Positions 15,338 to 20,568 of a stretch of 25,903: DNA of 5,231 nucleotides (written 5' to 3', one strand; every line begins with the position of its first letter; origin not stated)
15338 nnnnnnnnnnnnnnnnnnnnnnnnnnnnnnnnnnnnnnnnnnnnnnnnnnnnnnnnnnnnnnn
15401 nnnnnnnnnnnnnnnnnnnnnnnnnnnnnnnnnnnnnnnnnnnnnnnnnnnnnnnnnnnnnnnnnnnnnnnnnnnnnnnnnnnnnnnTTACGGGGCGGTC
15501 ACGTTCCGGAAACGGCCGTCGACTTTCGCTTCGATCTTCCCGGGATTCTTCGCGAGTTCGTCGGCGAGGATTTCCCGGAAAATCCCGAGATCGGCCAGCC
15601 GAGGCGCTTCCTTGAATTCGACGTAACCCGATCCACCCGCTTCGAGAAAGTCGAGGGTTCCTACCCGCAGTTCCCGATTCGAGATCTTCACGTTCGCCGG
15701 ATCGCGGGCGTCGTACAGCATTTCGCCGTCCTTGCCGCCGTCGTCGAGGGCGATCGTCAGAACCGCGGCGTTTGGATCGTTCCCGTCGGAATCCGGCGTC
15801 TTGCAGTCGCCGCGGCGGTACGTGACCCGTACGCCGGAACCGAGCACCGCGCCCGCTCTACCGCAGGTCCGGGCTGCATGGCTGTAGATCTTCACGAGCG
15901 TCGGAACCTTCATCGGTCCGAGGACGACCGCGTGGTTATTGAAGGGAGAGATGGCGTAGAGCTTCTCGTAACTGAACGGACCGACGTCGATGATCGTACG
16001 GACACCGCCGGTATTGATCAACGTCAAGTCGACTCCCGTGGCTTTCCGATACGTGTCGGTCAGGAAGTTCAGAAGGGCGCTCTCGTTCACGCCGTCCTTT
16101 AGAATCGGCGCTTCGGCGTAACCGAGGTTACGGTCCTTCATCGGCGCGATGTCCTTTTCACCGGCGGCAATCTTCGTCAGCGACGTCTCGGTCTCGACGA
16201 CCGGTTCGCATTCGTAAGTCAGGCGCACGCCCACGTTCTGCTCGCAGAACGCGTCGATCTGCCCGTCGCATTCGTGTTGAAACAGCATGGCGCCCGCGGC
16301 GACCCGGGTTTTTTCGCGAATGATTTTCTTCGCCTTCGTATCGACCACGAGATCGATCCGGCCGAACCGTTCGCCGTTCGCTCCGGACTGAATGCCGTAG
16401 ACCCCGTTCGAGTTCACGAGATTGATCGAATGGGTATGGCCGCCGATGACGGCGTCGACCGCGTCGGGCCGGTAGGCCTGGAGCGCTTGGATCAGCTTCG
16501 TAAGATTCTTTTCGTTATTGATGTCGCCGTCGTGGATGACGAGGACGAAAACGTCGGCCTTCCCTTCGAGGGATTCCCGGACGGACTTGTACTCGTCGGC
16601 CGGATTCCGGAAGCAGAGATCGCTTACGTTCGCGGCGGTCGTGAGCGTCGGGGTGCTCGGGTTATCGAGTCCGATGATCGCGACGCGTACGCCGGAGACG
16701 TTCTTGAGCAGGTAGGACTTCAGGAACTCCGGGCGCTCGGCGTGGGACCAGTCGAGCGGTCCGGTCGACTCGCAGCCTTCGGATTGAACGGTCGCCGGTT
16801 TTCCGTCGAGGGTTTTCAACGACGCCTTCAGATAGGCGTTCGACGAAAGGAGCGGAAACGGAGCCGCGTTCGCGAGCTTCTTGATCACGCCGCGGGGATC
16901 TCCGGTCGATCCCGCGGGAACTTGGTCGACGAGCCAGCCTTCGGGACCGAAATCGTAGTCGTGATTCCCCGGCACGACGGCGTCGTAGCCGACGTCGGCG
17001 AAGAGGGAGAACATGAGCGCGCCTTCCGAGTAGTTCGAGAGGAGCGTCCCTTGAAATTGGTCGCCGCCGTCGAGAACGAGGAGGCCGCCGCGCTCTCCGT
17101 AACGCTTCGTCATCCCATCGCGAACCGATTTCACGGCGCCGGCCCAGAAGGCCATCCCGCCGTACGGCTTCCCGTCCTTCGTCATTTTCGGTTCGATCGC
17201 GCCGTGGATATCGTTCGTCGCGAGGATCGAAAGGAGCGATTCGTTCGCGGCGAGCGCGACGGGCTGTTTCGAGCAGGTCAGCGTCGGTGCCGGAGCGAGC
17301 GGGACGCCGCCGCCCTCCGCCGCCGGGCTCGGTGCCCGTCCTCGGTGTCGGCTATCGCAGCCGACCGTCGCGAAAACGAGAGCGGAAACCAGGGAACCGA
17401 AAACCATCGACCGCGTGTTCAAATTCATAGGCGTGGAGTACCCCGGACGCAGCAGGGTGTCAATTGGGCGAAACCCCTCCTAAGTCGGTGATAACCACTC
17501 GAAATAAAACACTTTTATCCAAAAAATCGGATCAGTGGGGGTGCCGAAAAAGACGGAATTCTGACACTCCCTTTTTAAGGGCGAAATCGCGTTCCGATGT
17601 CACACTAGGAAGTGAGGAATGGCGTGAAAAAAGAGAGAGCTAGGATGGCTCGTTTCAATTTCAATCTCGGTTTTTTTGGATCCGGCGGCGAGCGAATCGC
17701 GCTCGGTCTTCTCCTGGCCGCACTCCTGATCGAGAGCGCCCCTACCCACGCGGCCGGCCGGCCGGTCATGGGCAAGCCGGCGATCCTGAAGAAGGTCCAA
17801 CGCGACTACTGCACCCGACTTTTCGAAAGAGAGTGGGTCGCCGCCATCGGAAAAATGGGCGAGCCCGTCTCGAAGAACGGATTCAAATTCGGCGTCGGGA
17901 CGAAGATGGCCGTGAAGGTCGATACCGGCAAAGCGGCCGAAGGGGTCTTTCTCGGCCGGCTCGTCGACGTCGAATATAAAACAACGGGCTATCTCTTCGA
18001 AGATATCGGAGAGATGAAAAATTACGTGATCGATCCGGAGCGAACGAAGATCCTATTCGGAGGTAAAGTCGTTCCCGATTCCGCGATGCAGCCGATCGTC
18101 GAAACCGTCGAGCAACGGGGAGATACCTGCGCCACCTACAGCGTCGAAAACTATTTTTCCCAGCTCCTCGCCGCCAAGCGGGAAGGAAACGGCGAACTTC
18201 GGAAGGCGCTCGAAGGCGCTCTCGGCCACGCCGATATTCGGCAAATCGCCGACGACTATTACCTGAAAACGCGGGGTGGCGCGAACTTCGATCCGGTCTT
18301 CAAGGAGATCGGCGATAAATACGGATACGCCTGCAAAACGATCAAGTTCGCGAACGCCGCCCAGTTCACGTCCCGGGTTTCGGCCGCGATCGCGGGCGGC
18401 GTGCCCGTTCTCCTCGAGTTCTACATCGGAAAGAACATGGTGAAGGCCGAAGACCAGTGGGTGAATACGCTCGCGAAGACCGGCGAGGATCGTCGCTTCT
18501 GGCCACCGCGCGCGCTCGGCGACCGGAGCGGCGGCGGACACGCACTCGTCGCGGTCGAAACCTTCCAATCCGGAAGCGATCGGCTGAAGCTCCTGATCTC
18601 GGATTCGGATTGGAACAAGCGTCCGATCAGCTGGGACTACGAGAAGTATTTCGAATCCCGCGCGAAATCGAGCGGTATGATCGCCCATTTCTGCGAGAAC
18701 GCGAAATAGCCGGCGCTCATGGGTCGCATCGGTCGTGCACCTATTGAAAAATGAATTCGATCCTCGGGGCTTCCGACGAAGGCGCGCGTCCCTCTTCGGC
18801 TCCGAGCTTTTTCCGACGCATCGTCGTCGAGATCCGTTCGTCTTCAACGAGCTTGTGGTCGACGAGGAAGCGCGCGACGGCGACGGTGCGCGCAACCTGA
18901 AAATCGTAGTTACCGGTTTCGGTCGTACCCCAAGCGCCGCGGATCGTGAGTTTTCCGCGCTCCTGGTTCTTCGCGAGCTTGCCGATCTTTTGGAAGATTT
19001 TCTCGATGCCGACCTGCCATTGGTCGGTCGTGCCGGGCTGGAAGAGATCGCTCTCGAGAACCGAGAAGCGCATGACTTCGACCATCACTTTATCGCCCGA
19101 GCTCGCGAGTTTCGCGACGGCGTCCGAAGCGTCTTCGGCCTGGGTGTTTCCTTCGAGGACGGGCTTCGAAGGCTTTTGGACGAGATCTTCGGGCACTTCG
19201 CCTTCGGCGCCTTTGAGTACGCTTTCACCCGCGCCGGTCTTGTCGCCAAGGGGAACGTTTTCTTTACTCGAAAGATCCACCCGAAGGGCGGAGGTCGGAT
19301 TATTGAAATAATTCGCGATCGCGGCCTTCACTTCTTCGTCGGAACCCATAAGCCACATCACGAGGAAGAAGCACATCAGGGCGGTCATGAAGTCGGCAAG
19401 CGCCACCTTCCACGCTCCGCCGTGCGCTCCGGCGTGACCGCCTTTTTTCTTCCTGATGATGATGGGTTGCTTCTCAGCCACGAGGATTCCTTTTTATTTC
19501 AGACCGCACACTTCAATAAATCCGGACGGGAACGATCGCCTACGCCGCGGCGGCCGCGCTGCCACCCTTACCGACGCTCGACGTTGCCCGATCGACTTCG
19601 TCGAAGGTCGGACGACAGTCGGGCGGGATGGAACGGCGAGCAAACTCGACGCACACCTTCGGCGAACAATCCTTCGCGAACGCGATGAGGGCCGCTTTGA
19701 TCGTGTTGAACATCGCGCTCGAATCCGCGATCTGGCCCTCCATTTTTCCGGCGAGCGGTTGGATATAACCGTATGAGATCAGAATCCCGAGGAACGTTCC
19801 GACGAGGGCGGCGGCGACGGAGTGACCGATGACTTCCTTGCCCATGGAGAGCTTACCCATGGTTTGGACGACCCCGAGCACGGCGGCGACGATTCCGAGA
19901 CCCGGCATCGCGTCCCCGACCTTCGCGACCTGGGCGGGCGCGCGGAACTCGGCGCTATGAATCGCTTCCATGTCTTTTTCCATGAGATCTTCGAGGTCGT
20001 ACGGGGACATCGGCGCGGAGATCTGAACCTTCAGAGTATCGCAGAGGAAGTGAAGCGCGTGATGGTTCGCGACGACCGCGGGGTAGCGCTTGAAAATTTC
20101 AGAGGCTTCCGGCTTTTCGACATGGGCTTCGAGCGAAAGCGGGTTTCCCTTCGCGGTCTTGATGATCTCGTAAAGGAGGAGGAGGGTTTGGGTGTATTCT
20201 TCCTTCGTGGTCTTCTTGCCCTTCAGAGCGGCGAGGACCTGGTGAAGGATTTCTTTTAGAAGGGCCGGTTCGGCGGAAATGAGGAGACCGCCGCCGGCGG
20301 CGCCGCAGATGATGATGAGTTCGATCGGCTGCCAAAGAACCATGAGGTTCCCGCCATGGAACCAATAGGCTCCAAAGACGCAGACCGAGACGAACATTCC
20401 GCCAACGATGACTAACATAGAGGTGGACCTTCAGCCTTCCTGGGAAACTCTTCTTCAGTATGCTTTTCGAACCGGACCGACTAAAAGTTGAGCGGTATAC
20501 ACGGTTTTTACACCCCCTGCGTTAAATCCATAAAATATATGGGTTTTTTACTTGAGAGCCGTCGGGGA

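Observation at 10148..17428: Seven-gene operon joining a lipoprotein 5'-nucleotidase and an odd ferredoxin to a dedicated ExbB-ExbD-TonB-receptor-lipoprotein import set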

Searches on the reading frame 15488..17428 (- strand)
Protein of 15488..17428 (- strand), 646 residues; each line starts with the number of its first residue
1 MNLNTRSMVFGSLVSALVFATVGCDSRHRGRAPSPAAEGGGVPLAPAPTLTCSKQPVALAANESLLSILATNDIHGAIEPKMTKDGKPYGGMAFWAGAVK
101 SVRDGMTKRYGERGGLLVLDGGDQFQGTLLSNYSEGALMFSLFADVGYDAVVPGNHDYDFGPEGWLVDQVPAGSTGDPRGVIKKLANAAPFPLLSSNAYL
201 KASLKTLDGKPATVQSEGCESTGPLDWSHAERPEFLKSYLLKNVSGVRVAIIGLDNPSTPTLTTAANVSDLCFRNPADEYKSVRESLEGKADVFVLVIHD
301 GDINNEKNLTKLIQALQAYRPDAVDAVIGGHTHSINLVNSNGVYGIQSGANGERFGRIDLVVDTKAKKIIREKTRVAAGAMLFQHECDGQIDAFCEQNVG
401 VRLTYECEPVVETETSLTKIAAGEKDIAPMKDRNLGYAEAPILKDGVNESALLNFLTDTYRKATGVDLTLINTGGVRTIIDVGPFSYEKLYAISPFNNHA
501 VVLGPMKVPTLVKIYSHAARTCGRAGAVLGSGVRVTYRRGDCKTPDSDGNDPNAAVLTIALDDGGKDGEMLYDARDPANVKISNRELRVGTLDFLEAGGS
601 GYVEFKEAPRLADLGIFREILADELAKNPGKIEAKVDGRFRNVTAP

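Call 3: search_protein_families(library=pfam, proteins=[window:15488-17428:-], max_evalue=0.01)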
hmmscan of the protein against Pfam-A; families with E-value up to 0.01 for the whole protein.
window:15488-17428:- (646 aa): 4 families
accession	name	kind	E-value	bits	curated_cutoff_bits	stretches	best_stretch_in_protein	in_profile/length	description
PF02872.23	5_nucleotid_C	-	2.6e-10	41.1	23.6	1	446-503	18-75/158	5'-nucleotidase, C-terminal domain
PF00149.33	Metallophos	-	1.6e-06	29.1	21.5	1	67-333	2-189/191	Calcineurin-like phosphoesterase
PF21953.1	NadN_nucleosid_C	-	0.00095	19.6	27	1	453-503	25-74/199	NAD nucleotidase, C-terminal domain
PF09587.15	PGA_cap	-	0.0063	16.5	27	0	239-336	123-234/255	Bacterial capsule synthesis protein PGA_cap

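Call 4: search_protein_families(library=ncbifam, proteins=[window:15488-17428:-], max_evalue=0.01)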
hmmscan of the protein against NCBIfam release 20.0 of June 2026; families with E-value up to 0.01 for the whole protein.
window:15488-17428:- (646 aa): 9 families
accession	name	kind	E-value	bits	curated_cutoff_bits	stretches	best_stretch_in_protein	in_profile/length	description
NF006934.0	PRK09419.1-1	subfamily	1.4e-32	112.3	1646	2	234-622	744-1084/1174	multifunctional 2',3'-cyclic-nucleotide 2'-phosphodiesterase/3'-nucleotidase/5'-nucleotidase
NF007109.1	PRK09558.1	equivalog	6.9e-27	94.4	600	2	63-335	33-258/550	bifunctional UDP-sugar hydrolase/5'-nucleotidase UshA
NF006937.0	PRK09419.1-4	equivalog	2.2e-24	85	2554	1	117-645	681-1158/1411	multifunctional 2',3'-cyclic-nucleotide 2'-phosphodiesterase/3'-nucleotidase/5'-nucleotidase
NF040549.1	Nt5e_LPXTG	exception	4e-23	81.6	1050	2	59-201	92-204/731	cell surface ecto-5'-nucleotidase Nt5e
NF006935.0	PRK09419.1-2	equivalog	2e-16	58.9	2801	2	114-365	699-934/1445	multifunctional 2',3'-cyclic-nucleotide 2'-phosphodiesterase/3'-nucleotidase/5'-nucleotidase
TIGR04486.1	thiosulf_SoxB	equivalog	7e-15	54.3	550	2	235-368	209-336/556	thiosulfohydrolase SoxB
NF006936.0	PRK09419.1-3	equivalog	1.4e-12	46.1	2542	2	238-498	841-1080/1212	multifunctional 2',3'-cyclic-nucleotide 2'-phosphodiesterase/3'-nucleotidase/5'-nucleotidase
TIGR01530.1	nadN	equivalog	7.4e-11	41.3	436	2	66-165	1-100/550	NAD nucleotidase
NF041198.1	UshA_like_PCGU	equivalog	7.8e-06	24.7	275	1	235-367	148-272/519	UshA-like (seleno)protein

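Call 29: search_solved_structures(query=window:15488-17428:-, max_evalue=0.001)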
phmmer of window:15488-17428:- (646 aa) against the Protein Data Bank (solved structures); distinct sequences matched with E-value up to 0.001: 33.
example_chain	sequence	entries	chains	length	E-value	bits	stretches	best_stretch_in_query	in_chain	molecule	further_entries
1ush_A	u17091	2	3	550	1e-16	63.7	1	41-159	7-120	5'-NUCLEOTIDASE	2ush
5h7w_A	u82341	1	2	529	2.7e-16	62.3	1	66-166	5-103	venom 5'-nucleotidase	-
7d0v_A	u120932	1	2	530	2.9e-16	62.2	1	66-166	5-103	Snake venom 5'-nucleotidase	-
1oi8_A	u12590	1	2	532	1.2e-15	60.1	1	67-159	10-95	PROTEIN USHA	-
1hp1_A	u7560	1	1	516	2.5e-15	59.1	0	67-159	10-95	5'-NUCLEOTIDASE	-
1ho5_A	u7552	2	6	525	3e-15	58.8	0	67-159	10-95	5'-NUCLEOTIDASE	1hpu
4wwl_A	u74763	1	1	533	5e-15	58.1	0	67-159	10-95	Protein UshA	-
1oid_A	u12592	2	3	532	1.9e-14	56.2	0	67-159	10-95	PROTEIN USHA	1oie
2z1a_A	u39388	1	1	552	1.9e-14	56.2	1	58-167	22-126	5'-nucleotidase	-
7qgm_A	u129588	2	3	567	4.4e-13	51.7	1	46-166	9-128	5'-nucleotidase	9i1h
6xuq_A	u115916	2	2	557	1.6e-12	49.9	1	65-166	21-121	5'-nucleotidase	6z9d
8znz_A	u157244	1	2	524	1.7e-12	49.8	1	66-166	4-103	5'-nucleotidase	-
7jv8_A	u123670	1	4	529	1.7e-12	49.7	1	66-166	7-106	5'-nucleotidase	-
9r0d_A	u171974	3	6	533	1.8e-12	49.7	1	66-166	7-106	5'-nucleotidase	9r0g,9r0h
4h1s_A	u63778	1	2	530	1.8e-12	49.7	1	66-166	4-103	5'-nucleotidase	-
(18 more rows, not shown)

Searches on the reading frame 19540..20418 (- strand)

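Call 10: search_protein_families(library=pfam, proteins=[window:19540-20418:-], max_evalue=0.001)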
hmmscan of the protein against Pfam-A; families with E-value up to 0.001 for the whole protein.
window:19540-20418:- (292 aa): 2 families
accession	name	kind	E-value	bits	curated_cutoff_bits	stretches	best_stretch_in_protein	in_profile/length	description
PF20560.3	MotA_N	-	6.5e-26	90.8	27.3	1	4-90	1-88/91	Motility protein A N-terminal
PF01618.21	MotA_ExbB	-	3.9e-10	40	22.9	1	132-234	17-122/127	MotA/TolQ/ExbB proton channel family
